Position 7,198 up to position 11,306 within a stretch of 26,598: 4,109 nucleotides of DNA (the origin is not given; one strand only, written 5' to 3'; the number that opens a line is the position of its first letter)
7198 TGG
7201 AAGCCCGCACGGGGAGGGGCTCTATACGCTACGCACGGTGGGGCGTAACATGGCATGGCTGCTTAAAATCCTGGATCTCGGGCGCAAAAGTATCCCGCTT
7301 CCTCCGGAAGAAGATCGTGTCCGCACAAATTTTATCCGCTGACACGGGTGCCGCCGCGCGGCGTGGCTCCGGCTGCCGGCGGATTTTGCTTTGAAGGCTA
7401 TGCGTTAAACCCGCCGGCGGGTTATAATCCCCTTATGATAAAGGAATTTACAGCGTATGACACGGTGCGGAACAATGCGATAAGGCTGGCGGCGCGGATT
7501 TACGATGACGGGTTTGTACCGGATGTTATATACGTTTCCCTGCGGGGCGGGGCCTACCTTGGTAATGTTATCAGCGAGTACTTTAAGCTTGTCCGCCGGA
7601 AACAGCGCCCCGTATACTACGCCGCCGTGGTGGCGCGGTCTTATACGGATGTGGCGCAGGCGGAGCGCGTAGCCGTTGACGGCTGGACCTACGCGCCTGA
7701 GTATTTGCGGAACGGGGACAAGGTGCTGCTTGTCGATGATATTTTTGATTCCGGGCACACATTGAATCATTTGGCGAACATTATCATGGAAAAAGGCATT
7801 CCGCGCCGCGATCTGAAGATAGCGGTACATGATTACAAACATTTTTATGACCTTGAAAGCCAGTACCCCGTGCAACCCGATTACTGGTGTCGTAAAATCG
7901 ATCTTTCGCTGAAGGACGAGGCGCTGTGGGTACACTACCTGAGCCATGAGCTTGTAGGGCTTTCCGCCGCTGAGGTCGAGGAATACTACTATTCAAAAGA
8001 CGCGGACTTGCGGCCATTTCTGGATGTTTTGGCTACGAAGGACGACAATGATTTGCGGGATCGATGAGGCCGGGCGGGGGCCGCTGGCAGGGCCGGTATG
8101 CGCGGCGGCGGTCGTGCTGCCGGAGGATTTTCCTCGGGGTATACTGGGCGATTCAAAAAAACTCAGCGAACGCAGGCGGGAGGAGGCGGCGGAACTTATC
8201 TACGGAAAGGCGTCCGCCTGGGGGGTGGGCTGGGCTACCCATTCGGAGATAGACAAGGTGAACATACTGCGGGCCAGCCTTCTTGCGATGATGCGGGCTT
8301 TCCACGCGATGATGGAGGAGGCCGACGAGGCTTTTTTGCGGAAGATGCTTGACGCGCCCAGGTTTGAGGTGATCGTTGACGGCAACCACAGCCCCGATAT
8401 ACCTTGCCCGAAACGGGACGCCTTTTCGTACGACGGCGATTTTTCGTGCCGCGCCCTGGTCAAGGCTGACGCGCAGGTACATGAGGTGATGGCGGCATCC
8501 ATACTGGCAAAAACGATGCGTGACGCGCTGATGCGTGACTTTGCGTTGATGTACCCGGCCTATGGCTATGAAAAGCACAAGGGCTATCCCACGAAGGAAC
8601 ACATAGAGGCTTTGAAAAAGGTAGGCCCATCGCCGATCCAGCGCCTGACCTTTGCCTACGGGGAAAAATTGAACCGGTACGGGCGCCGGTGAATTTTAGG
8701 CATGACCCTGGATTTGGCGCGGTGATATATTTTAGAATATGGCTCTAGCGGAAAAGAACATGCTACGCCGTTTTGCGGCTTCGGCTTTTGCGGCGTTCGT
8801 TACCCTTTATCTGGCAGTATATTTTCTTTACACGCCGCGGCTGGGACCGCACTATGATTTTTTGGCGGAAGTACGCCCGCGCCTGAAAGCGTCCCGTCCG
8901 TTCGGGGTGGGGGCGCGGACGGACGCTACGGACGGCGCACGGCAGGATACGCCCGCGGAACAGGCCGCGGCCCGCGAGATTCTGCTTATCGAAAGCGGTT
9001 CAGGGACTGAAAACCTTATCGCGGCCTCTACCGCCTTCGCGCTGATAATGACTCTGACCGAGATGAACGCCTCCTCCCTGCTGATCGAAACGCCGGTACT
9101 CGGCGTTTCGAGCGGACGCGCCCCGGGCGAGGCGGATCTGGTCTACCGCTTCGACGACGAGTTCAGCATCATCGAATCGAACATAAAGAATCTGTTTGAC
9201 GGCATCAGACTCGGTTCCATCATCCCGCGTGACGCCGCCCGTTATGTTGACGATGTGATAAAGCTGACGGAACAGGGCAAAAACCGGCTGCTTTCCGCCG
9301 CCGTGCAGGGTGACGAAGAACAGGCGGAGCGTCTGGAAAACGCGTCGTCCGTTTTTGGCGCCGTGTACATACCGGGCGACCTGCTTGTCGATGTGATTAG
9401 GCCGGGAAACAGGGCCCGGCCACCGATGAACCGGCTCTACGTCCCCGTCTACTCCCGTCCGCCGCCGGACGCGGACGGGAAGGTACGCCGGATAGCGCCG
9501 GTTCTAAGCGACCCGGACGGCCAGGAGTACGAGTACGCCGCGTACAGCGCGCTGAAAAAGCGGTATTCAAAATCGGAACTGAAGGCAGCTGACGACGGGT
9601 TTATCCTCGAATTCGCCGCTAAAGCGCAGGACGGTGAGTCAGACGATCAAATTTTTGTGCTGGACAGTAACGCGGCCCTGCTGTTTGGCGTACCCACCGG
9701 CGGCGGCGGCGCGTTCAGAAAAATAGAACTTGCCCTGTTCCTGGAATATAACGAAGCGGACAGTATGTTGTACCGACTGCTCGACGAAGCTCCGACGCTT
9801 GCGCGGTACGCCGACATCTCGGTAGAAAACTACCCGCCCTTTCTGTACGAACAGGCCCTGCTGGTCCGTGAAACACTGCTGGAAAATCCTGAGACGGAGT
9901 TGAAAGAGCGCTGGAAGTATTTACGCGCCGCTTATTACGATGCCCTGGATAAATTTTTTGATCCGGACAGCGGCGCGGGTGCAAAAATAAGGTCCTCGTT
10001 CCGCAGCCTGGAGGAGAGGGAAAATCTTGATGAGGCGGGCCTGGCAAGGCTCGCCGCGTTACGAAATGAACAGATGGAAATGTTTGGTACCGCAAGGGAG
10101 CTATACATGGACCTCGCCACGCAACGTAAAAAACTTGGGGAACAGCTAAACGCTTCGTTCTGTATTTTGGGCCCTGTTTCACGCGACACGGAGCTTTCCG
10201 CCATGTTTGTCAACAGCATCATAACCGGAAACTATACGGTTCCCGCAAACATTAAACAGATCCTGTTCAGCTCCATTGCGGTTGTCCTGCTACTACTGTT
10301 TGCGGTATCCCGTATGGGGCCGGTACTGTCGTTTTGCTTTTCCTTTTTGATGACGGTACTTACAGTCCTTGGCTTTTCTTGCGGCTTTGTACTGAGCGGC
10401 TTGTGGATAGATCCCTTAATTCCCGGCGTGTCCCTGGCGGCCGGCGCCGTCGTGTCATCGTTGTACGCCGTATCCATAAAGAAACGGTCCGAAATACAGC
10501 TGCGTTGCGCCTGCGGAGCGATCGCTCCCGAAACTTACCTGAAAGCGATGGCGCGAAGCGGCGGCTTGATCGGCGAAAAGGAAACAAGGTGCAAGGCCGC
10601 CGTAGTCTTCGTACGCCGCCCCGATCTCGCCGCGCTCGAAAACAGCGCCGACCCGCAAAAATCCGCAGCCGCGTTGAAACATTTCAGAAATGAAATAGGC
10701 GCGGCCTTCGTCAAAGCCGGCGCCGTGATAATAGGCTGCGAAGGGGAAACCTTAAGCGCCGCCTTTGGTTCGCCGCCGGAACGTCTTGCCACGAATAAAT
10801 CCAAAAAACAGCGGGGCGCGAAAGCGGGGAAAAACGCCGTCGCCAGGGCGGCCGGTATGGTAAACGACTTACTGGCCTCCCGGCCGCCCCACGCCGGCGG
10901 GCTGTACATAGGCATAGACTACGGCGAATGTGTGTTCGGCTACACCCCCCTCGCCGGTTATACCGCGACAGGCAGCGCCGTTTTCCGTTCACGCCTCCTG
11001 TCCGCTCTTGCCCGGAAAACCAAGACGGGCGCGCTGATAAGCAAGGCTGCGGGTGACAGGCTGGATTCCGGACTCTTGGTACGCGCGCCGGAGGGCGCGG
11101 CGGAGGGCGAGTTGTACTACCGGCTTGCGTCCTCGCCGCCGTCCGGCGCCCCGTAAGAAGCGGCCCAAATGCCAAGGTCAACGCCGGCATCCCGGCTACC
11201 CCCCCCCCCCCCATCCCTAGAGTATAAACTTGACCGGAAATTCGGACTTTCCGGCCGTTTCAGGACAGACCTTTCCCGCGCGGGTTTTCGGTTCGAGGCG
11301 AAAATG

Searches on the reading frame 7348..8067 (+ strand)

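Call 11: search_protein_families(library=pfam, proteins=[window:7348-8067:+])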
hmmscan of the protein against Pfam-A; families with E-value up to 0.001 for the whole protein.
window:7348-8067:+ (239 aa): 1 family
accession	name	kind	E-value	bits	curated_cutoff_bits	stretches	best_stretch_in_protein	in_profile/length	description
PF00156.33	Pribosyltran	-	7.5e-10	38.8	26.3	1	42-151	13-114/158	Phosphoribosyl transferase domain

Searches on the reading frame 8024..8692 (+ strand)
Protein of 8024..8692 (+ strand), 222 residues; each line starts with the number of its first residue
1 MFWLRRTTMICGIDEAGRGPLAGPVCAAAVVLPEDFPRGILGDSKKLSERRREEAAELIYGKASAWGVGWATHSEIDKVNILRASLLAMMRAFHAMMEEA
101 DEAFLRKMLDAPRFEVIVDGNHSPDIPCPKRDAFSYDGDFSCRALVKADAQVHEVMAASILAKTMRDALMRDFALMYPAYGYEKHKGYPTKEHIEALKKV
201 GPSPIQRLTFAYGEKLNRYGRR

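Call 11: search_protein_families(library=pfam, proteins=[window:8024-8692:+])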
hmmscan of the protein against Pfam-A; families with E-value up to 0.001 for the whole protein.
window:8024-8692:+ (222 aa): 1 family
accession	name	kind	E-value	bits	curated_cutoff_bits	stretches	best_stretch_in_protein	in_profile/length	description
PF01351.25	RNase_HII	-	4e-31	108.9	25.8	1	11-211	1-197/199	Ribonuclease HII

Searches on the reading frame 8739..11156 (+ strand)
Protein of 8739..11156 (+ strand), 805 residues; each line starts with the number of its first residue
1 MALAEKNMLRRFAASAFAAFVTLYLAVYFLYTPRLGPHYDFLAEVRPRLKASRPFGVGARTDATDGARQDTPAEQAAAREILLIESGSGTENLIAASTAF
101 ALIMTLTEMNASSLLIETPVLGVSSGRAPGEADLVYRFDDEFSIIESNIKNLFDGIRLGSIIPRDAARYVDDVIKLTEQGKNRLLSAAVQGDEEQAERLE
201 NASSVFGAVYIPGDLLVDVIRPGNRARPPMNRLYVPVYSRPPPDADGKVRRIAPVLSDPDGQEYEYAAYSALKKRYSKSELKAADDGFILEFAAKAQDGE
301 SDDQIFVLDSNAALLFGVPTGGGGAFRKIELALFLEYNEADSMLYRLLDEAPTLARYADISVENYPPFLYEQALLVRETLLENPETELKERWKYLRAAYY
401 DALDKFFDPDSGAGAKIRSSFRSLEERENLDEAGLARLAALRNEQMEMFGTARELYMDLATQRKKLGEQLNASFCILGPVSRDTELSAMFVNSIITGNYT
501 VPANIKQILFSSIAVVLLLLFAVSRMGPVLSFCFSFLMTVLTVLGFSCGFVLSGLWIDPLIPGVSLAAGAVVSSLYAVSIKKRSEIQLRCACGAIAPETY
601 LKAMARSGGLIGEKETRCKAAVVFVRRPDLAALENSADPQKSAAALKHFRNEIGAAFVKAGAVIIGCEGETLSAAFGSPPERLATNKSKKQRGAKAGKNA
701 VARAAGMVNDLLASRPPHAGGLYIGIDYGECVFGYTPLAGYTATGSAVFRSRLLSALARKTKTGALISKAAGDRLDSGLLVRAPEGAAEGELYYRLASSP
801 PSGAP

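Call 11: search_protein_families(library=pfam, proteins=[window:8739-11156:+])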
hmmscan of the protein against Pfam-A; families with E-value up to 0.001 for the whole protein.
window:8739-11156:+ (805 aa): 0 families

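Call 48: find_encoding_contigs(protein=window:8739-11156:+, flank=10000, max_places=6)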
Protein window:8739-11156:+ (805 aa): no gene with exactly this product is on record in the collection.
